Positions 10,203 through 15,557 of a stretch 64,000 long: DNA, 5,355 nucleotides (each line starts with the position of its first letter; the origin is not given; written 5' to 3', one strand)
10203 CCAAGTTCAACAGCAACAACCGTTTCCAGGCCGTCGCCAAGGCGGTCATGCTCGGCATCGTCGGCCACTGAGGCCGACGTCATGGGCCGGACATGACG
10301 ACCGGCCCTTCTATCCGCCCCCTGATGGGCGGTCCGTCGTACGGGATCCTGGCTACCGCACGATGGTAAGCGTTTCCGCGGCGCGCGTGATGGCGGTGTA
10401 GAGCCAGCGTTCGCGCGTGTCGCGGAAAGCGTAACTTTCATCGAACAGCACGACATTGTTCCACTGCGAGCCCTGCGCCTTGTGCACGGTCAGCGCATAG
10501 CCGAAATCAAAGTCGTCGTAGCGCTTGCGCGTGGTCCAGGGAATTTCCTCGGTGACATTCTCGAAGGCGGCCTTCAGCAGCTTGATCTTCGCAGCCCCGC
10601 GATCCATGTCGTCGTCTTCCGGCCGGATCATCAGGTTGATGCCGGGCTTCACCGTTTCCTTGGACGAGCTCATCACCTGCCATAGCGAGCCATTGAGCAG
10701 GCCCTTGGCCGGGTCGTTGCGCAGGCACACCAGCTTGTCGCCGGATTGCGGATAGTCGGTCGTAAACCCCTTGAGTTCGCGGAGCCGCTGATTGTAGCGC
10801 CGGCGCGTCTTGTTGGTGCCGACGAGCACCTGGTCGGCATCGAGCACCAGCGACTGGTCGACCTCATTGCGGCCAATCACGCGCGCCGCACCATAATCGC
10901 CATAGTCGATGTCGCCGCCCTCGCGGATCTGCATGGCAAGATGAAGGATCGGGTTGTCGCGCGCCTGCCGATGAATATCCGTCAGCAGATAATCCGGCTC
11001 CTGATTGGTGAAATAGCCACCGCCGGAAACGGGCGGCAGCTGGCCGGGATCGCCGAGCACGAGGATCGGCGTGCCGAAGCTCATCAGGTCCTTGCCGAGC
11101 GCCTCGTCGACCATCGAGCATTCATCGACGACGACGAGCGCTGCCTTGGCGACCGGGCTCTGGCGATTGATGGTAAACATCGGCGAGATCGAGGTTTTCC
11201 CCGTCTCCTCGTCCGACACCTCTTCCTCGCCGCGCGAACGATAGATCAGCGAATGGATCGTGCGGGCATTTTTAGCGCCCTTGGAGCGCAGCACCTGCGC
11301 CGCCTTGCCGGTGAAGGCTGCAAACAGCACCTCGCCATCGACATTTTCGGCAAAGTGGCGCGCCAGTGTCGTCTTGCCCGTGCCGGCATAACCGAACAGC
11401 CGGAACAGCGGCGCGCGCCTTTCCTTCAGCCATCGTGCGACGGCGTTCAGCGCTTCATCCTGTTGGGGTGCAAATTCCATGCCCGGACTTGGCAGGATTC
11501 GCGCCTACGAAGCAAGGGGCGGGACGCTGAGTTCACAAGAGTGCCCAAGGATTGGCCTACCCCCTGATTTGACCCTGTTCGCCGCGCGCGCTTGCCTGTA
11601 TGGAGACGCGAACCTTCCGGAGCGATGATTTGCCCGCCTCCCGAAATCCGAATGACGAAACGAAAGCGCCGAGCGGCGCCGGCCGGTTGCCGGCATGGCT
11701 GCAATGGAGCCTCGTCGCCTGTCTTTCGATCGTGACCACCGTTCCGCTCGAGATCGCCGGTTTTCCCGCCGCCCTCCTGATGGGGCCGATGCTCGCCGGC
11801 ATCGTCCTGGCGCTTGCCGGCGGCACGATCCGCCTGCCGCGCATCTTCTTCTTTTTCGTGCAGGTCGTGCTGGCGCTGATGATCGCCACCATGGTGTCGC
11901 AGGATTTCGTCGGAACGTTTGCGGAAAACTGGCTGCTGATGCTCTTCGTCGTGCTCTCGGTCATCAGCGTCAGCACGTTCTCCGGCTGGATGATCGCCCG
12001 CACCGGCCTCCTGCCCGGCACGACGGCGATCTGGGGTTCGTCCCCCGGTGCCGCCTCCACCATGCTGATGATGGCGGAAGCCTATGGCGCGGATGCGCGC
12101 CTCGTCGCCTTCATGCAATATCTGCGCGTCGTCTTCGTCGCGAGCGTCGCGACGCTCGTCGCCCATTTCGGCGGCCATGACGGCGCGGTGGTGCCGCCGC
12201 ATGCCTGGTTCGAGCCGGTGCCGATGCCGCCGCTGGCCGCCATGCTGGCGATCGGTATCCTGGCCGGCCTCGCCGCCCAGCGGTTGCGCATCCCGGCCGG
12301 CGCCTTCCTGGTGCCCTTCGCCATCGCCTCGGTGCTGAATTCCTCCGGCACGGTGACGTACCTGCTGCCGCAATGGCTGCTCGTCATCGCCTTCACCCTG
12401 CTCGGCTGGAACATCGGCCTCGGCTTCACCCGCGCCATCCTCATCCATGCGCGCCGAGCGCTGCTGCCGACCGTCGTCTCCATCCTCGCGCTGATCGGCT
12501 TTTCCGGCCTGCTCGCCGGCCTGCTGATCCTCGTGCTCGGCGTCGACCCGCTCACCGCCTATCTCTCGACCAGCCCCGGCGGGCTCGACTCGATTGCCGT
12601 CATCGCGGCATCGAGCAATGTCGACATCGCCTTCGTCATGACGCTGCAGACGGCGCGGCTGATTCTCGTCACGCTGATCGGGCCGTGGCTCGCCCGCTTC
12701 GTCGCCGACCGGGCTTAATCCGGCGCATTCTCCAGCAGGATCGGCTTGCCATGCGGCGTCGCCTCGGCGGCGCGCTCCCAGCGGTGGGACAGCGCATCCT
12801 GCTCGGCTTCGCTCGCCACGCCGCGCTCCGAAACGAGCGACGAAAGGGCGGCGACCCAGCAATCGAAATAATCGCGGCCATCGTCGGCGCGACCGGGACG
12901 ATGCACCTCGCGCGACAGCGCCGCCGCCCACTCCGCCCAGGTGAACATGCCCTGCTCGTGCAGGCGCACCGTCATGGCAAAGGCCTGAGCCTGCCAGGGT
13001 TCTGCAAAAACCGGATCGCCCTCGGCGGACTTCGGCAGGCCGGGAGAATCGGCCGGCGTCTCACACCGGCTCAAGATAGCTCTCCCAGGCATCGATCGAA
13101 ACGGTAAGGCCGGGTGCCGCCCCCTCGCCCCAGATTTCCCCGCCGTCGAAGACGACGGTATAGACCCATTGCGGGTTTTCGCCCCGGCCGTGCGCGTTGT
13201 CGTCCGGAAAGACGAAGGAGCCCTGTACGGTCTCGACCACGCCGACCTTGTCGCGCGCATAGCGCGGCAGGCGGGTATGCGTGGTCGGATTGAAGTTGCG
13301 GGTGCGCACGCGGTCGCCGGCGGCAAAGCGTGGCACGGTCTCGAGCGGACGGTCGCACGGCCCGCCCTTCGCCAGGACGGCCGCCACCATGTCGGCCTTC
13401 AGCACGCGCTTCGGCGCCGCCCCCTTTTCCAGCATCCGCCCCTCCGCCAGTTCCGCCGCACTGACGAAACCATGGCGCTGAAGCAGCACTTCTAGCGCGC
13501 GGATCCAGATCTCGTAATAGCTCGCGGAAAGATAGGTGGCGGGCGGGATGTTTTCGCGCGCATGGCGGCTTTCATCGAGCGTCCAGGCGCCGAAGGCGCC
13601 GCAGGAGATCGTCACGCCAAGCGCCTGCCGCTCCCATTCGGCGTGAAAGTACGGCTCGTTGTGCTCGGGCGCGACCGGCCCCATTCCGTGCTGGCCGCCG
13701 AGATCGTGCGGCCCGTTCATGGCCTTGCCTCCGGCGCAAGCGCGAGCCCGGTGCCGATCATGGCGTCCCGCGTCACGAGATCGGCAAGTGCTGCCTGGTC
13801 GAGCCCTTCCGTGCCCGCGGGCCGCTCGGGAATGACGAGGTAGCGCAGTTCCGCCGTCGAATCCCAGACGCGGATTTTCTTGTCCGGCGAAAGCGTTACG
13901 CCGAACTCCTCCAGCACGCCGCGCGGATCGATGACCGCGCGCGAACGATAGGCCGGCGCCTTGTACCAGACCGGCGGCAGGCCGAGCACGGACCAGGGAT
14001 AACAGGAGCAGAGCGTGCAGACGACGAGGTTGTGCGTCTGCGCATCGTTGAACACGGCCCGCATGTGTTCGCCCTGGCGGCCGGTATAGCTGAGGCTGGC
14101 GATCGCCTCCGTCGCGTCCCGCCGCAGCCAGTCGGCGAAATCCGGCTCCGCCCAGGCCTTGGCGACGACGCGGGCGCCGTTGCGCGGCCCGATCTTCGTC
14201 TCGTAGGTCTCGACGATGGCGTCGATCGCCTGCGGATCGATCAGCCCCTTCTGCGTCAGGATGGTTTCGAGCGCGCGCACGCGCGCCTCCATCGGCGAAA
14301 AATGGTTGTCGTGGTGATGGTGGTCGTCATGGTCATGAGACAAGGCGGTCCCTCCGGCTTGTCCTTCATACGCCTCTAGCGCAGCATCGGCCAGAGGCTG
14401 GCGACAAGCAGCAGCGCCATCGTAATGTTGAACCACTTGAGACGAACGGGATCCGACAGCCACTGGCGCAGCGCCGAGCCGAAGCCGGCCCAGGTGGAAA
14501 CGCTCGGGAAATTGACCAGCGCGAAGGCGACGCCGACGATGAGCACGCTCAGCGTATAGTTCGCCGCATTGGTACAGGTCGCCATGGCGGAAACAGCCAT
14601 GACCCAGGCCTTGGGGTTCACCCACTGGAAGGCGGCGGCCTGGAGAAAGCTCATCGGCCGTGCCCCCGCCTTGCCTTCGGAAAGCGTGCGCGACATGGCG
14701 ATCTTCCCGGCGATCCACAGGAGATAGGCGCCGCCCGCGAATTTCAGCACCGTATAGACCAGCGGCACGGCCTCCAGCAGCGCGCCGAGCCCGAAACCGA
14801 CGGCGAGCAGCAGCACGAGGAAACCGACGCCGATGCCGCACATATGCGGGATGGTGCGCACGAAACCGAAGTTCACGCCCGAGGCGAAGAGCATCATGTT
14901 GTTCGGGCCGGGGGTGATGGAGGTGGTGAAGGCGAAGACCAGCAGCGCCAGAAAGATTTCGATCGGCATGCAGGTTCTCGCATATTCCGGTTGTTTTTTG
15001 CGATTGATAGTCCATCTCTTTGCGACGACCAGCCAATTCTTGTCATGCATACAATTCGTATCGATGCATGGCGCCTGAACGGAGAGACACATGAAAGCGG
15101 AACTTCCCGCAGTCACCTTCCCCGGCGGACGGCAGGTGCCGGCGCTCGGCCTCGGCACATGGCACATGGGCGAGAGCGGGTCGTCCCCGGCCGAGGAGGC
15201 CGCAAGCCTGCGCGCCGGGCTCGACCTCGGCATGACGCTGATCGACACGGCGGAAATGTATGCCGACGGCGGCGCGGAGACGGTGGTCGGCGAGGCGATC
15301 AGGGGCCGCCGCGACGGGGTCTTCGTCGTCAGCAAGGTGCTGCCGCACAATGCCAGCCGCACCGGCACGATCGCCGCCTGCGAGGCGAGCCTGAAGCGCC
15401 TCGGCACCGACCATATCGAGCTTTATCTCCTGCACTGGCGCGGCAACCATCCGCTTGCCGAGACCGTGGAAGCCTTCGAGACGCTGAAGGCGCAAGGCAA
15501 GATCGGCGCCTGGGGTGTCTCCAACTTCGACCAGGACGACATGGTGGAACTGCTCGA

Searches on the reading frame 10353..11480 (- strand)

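Call 92: search_protein_families(library=pfam, proteins=[window:10353-11480:-], max_evalue=0.000001)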
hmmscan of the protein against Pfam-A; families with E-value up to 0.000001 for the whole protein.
window:10353-11480:- (375 aa): 5 families
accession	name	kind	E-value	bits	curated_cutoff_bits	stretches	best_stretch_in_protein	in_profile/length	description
PF13604.12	AAA_30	-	4.8e-25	88.9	27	1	6-189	5-172/191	AAA domain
PF13245.12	AAA_19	-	1e-17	65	25.1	1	22-151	10-132/134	AAA domain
PF13538.12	UvrD_C_2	-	1.4e-17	63.7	27.4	1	327-374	2-52/52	UvrD-like helicase C-terminal domain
PF01443.25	Viral_helicase1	-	1.1e-09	39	21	0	329-374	179-227/228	Viral superfamily 1 RNA helicase core domain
PF05970.20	PIF1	-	3.4e-08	33.8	25.9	1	5-128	4-118/223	PIF1-like helicase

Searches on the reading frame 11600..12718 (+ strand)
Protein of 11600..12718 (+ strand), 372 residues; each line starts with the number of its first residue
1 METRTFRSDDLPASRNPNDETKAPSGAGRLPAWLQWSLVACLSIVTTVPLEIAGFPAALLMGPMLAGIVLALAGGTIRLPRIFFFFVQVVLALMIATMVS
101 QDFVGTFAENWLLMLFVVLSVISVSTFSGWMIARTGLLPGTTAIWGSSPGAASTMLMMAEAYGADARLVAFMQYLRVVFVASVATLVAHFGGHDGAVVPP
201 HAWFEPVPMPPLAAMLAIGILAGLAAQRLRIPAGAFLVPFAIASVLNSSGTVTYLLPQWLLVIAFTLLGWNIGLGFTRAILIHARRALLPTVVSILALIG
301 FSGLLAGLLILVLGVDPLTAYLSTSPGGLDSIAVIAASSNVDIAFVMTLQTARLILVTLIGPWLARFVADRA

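Call 92: search_protein_families(library=pfam, proteins=[window:11600-12718:+], max_evalue=0.000001)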
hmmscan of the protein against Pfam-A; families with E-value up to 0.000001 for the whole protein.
window:11600-12718:+ (372 aa): 1 family
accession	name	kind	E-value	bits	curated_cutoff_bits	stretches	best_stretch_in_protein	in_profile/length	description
PF05145.17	AbrB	-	2.1e-88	296.8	29.2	1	60-368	2-313/314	Transition state regulatory protein AbrB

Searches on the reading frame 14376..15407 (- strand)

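Call 92: search_protein_families(library=pfam, proteins=[window:14376-15407:-], max_evalue=0.000001)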
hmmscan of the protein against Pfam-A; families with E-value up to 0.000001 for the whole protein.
window:14376-15407:- (343 aa): 1 family
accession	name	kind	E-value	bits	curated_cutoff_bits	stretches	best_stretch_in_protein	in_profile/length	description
PF01810.24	LysE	-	1.2e-19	71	25.6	1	162-335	3-183/193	LysE type translocator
